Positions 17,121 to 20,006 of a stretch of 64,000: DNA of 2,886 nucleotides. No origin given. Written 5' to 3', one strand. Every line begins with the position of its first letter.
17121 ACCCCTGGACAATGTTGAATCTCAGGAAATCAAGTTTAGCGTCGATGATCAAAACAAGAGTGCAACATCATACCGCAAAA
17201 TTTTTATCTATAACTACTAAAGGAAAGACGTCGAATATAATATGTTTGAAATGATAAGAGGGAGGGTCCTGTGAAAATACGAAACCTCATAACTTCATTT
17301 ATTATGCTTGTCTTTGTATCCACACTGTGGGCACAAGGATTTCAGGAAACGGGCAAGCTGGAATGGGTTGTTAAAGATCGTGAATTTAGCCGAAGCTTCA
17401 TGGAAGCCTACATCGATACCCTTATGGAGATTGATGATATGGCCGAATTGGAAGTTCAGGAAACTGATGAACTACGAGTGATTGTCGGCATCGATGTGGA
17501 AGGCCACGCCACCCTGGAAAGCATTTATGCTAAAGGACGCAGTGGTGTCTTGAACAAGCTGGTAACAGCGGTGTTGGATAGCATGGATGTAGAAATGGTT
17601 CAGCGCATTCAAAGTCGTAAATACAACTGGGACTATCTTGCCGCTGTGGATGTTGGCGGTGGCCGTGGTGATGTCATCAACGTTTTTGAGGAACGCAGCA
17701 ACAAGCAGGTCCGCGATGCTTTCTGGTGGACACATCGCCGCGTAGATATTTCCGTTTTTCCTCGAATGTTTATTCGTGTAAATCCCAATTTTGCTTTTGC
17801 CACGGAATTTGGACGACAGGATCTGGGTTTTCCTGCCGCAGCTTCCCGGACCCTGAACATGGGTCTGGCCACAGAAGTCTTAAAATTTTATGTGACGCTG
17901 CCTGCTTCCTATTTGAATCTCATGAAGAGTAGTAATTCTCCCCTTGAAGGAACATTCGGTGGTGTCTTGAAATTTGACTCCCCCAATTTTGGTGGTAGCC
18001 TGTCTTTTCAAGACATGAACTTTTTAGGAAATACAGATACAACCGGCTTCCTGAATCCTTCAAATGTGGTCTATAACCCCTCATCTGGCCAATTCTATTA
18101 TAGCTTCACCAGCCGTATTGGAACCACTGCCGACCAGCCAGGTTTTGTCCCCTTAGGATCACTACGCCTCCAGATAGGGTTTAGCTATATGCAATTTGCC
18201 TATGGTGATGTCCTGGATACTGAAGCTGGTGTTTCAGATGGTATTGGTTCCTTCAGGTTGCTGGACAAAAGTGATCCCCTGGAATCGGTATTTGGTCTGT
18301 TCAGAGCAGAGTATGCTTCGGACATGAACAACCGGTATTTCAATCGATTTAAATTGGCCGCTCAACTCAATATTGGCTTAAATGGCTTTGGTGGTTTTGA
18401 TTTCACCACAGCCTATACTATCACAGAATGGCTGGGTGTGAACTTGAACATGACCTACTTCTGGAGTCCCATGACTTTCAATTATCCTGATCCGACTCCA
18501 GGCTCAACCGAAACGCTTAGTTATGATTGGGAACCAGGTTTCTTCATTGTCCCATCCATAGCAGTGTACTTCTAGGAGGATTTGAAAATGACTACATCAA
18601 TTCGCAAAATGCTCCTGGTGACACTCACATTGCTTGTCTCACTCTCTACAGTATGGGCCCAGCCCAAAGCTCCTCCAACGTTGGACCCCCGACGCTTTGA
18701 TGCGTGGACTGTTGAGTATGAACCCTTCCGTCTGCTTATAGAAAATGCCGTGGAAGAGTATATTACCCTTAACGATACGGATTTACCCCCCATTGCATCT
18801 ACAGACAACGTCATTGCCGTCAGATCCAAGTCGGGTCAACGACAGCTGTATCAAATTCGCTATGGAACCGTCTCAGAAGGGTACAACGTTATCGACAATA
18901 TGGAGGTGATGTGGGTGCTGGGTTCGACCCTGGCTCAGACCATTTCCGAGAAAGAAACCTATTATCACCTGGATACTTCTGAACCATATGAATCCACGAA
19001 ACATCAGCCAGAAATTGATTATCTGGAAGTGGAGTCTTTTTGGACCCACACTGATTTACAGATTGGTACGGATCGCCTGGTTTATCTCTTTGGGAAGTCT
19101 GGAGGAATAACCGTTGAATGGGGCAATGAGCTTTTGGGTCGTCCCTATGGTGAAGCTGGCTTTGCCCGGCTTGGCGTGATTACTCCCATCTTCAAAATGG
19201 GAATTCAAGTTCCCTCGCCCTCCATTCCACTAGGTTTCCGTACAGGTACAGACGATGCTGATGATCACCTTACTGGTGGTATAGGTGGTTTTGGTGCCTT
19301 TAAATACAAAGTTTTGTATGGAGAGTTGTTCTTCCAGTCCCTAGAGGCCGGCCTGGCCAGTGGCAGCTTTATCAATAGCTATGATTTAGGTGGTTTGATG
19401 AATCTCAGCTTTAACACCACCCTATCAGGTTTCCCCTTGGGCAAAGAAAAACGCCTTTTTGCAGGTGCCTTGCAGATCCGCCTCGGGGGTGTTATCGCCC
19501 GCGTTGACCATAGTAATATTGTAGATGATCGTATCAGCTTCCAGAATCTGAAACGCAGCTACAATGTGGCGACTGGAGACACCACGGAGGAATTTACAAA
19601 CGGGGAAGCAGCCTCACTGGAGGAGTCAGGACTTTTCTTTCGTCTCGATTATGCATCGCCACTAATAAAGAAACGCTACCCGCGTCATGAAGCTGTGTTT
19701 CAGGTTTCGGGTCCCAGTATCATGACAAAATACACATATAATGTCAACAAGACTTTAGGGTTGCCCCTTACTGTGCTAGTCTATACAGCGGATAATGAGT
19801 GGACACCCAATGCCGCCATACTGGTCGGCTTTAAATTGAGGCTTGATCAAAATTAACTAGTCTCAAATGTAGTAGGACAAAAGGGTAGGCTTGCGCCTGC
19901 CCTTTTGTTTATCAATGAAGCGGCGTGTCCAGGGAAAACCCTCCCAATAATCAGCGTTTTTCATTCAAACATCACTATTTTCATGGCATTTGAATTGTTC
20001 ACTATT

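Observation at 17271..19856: Tandem paralogous secreted proteins with beta-barrel-like character downstream of the motor-like pair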

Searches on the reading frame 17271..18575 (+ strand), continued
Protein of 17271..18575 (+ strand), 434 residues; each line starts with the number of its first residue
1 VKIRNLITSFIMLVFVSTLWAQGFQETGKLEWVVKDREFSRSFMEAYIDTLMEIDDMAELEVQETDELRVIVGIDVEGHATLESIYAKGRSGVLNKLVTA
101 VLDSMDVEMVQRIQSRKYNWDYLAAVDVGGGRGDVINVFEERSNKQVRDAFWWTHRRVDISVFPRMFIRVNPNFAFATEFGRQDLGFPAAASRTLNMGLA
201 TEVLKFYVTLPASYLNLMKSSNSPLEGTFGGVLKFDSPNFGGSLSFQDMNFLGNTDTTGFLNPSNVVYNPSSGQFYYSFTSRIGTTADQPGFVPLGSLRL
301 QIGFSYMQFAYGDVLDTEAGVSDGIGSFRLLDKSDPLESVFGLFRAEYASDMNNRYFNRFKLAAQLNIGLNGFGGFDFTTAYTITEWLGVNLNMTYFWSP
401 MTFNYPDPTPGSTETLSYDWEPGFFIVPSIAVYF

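Call 62: search_solved_structures(query=A7, max_evalue=10, show_alignments=2)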
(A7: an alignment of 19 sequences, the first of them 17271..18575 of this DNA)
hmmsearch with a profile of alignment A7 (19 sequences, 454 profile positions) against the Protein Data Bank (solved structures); distinct sequences matched with E-value up to 10: 1.
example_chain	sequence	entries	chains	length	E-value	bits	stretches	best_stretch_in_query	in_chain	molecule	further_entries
3jbd_7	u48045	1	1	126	0.67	12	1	317-386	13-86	nanobody VHH PVSP6A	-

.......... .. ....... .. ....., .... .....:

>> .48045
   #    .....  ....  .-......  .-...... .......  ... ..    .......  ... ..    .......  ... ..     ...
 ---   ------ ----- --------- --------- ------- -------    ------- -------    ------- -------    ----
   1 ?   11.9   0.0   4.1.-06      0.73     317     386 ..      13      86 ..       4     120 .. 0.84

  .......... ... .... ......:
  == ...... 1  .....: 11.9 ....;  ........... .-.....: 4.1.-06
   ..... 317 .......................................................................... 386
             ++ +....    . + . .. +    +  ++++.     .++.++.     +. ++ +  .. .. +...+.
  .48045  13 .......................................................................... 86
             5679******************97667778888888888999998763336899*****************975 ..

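Call 68: search_protein_families(library=pfam, proteins=[L001:10888-11778:+], max_evalue=0.05)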
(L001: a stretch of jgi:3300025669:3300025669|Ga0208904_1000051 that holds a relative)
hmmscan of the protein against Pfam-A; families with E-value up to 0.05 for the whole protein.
L001:10888-11778:+ (296 aa): 0 families

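Call 72: find_encoding_contigs(protein=P0025, flank=10000, max_places=2)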
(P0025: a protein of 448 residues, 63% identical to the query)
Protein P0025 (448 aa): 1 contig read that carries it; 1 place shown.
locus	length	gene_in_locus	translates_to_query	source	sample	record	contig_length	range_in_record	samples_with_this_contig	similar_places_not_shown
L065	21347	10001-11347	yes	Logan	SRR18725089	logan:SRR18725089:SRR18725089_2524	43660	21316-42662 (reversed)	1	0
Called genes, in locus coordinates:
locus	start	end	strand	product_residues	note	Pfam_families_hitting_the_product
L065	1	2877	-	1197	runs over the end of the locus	PF03968:LptD_N (faint), PF13100:OstA_2 (weak), PF19838:LptD_2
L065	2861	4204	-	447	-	PF05496:RuvB_N, PF07728:AAA_5, PF13173:AAA_14, PF14532:Sigma54_activ_2 (weak), PF20720:nSTAND3 (weak), PF00004:AAA, PF16193:AAA_assoc_2, PF12002:MgsA_C, +5 more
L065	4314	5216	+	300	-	PF03544:TonB_C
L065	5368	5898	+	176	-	-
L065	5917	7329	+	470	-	-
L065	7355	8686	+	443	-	-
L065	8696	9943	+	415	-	-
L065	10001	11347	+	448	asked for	-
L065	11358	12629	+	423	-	-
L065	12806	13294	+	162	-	PF02082:Rrf2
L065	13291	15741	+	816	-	PF12156:ATPase-cat_bd, PF00122:E1-E2_ATPase, PF00702:Hydrolase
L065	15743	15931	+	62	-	PF03597:FixS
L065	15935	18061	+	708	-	PF00115:COX1, PF02433:FixO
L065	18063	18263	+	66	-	-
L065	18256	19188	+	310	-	PF14715:FixP_N, PF13442:Cytochrome_CBB3, PF00034:Cytochrom_C (weak)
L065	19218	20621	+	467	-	PF12801:Fer4_5, PF13183:Fer4_8 (faint), PF13484:Fer4_16 (faint), PF13237:Fer4_10 (weak), PF13746:Fer4_18, PF12838:Fer4_7 (weak), PF13187:Fer4_9 (weak), PF11614:FixG_C, +1 more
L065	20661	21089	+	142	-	PF05751:FixH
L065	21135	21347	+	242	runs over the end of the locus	PF13386:DsbD_2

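Call 74: search_protein_families(library=pfam, alignment_id=A7, max_evalue=0.1)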
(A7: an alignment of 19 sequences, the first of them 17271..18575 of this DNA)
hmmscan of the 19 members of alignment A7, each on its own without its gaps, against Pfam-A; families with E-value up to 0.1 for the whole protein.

A. member 1, window:17271-18575:+ (434 aa): 0 families

B. families by the number of members that match (of 19 scanned): 6 families
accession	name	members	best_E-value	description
PF06851.17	DUF1247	2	0.02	Protein of unknown function (DUF1247)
PF20236.3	DUF6593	1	0.01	Family of unknown function (DUF6593)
PF11746.14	DUF3303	1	0.021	Domain of unknown function (DUF3303)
PF09247.16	TBP-binding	1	0.042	TATA box-binding protein binding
PF02313.22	Fumarate_red_D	1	0.059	Fumarate reductase subunit D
PF12712.13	DUF3805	1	0.062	Domain of unknown function (DUF3805)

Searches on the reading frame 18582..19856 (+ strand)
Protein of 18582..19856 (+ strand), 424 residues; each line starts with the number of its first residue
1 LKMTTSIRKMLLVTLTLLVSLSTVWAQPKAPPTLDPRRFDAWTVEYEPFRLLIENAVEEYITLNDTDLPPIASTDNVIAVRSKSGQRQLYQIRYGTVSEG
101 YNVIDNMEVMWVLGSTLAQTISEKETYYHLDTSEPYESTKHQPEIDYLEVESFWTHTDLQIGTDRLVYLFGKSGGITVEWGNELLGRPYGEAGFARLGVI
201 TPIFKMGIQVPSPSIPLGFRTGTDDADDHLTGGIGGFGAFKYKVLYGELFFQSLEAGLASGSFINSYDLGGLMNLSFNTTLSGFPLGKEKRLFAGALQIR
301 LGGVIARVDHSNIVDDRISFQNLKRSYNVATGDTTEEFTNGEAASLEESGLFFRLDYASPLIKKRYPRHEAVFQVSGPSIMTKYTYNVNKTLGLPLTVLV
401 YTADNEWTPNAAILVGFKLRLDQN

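Call 3: search_protein_families(library=pfam, proteins=[window:18582-19856:+], max_evalue=1)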
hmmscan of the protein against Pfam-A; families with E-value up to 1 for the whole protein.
window:18582-19856:+ (424 aa): 0 families

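Call 4: search_protein_families(library=ncbifam, proteins=[window:18582-19856:+], max_evalue=1)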
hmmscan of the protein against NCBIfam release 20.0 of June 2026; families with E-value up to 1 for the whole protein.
window:18582-19856:+ (424 aa): 0 families

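Call 8: find_homologous_proteins(query=window:18582-19856:+)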
Query window:18582-19856:+ (424 aa): 31 proteins with E <= 0.001 among 8000 candidates.
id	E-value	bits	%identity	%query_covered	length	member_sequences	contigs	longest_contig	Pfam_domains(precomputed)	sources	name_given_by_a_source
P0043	6.5e-266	900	93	100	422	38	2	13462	-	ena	-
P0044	1.3e-253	859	88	100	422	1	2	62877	-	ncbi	-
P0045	4.3e-253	858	87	100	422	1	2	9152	-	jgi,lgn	-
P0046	1.7e-244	829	85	100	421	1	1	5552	-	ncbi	-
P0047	2.7e-244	829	85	100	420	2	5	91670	-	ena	-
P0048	9.0e-244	827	86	100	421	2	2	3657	-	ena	-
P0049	1.2e-243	827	86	100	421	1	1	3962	-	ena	-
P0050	5.6e-236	801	84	100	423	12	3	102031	-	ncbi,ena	-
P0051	8.8e-236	801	83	100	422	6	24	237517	-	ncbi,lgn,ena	-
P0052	3.6e-230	782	80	100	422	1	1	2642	-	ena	-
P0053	1.1e-223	761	79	100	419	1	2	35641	-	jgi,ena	-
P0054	2.0e-218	743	77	100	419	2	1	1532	-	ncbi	-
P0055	2.6e-216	736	77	99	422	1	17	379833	-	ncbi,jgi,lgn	jgi:hypothetical protein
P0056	8.8e-215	731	77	98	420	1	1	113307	-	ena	-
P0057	4.8e-214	729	75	100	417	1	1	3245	-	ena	-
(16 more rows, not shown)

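Call 15: search_solved_structures(query=A2, max_evalue=10)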
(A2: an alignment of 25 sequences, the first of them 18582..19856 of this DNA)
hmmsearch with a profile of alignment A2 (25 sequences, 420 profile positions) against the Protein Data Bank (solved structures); distinct sequences matched with E-value up to 10: 2.
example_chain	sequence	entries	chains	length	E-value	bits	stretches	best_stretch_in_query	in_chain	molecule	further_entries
1pvl_A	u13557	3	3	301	0.077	15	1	224-283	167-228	LEUCOCIDIN | Panton-Valentine Leucocidin F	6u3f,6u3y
4p9j_C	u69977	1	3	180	0.5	12.3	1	155-190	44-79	Ryanodine receptor 1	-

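Call 21: predict_structure(alignment_id=A2)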
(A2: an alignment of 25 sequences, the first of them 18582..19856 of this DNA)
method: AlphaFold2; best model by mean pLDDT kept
length: 424 residues; sequences in the alignment: 25
mean_pLDDT: 65.8   pTM: 0.55
mean pLDDT of the five models: 65.8, 64.0, 58.0, 57.6, 55.0
residues with pLDDT >= 90: 2; 70-90: 213; 50-70: 111; < 50: 98
segments of 3 or more residues with pLDDT < 50: 22-30, 125-141, 188-191, 223-230, 256-265, 309-347, 404-407
pLDDT, mean of each block of 10 residues (from residue 1): 65 75 42 65 67 77 73 75 73 68 74 72 51 35 58 68 79 80 49 74 85 65 48 76 83 52 52 82 70 80 66 41 40 38 48 85 75 76 79 73 57 77 47
secondary structure, 60 per line:
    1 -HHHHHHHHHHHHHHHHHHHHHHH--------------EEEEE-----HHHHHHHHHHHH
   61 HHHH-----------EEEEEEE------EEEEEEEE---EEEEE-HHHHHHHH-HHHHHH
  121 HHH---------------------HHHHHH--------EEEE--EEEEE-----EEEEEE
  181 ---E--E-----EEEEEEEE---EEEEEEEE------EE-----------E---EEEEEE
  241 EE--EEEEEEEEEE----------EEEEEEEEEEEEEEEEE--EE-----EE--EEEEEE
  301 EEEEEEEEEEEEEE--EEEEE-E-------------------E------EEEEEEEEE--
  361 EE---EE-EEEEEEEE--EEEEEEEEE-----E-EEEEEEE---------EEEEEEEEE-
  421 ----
elements in order: H2-24 E39-43 H49-64 E76-82 E89-96 E100-104 H106-113 H115-123 H145-150 E159-162 E165-169 E175-180 E193-200 E204-211 E235-242 E245-254 E265-281 E295-314 E317-321 E350-358 E369-376 E379-387 E395-401 E411-419

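Call 26: fold_search(model_id=the predicted structure, library=pdb)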
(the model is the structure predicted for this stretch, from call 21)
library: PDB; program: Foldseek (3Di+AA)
matches with E <= 10: 757; with E <= 0.001: 1
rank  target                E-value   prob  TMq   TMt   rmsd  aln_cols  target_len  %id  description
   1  8i8r_A                6.7e-04  0.96  0.24  0.28  17.3       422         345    9  Cryo-EM Structure of OmpC3-MlaA Complex in MSP2N2 Nanodiscs (released 2023-12-20)
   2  5o65_A                1.9e-03  0.87  0.22  0.30  23.9       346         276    9  Crystal Structure of the Pseudomonas functional amyloid secretion protein FapF (released 2017-08-23)
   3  3prn                  3.0e-03  0.84  0.19  0.25  16.1       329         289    9  E1M, A104W MUTANT OF RH. BLASTICA PORIN (released 1998-08-12)
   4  1bh3                  3.6e-03  0.77  0.19  0.24  16.5       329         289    9  E1M, A116K MUTANT OF RH. BLASTICA PORIN (released 1998-08-12)
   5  1prn                  4.7e-03  0.75  0.19  0.24  16.2       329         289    9  REFINED STRUCTURE OF PORIN FROM RHODOPSEUDOMONAS BLASTICA AND COMPARISON WITH THE PORIN FROM RHODOBACTER CAPSULATUS (released 1994-10-15)
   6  4pr7_A                5.2e-03  0.97  0.22  0.42   9.4       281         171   11  KdgM porin in complex with disordered oligogalacturonate (released 2014-06-11)
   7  5ldt_A                6.7e-03  0.38  0.20  0.20  23.4       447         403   11  Crystal Structures of MOMP from Campylobacter jejuni (released 2016-10-26)
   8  4frx_A                8.3e-03  0.33  0.20  0.20  24.6       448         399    8  Crystal Structure of Pseudomonas aeruginosa OccK8 (OprE) (released 2013-07-24)
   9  5o65_C                8.7e-03  0.66  0.21  0.29  22.8       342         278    8  Crystal Structure of the Pseudomonas functional amyloid secretion protein FapF (released 2017-08-23)
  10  9j99_A                1.1e-02  0.47  0.17  0.21  20.8       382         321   10  Substrate-engaged TOM complex from yeast (released 2025-09-10)
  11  6ehb_C                1.2e-02  0.63  0.21  0.25  12.3       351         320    6  OmpU, an outer membrane protein, of Vibrio cholerae (released 2018-04-25)
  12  5o68_F                1.2e-02  0.69  0.21  0.31  22.1       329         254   11  Crystal Structure of the Pseudomonas functional amyloid secretion protein FapF - R157A mutant (released 2017-08-23)
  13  7prn                  1.2e-02  0.63  0.20  0.25  16.1       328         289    9  E1M, D97A, E99A MUTANT OF RH. BLASTICA PORIN (released 1998-08-12)
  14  9oty_A                1.2e-02  0.14  0.14  0.09  21.2       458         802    9  DDB1-CRBN with CK1 alpha, SB-405483, and DEG-47: composite map and model submission (released 2025-11-19)
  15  4fqe                  1.5e-02  0.91  0.22  0.42   8.7       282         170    8  KdgM porin (released 2013-06-26)
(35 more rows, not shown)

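Call 75: search_protein_families(library=ncbifam, alignment_id=A8, max_evalue=0.1)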
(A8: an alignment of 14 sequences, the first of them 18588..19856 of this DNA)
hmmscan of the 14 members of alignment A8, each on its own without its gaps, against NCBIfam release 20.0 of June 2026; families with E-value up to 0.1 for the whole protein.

A. member 1, window:18588-19856:+ (422 aa): 0 families

B. families by the number of members that match (of 14 scanned): 8 families
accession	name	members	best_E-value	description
NF012211.1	tand_rpt_95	6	6.2e-15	tandem-95 repeat protein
NF038112.1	myxo_dep_M36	5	1.2e-07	myxosortase-dependent M36 family metallopeptidase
TIGR01965.1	VCBS_repeat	2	0.031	VCBS domain-containing protein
NF053514.2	JUQZ_fam_ocin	1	0.018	BLB8/JUQZ-1 family protein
TIGR00253.1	RNA_bind_YhbY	1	0.019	ribosome assembly RNA-binding protein YhbY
TIGR03660.1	T1SS_rpt_143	1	0.031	T1SS-143 repeat domain-containing protein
NF005153.0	PRK06635.1-1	1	0.076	aspartate kinase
NF052636.1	Rick_Adr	1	0.086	adhesin Adr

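Call 76: search_solved_structures(query=A8, max_evalue=1)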
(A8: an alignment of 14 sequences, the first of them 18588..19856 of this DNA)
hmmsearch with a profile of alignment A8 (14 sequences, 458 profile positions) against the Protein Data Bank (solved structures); distinct sequences matched with E-value up to 1: 0.
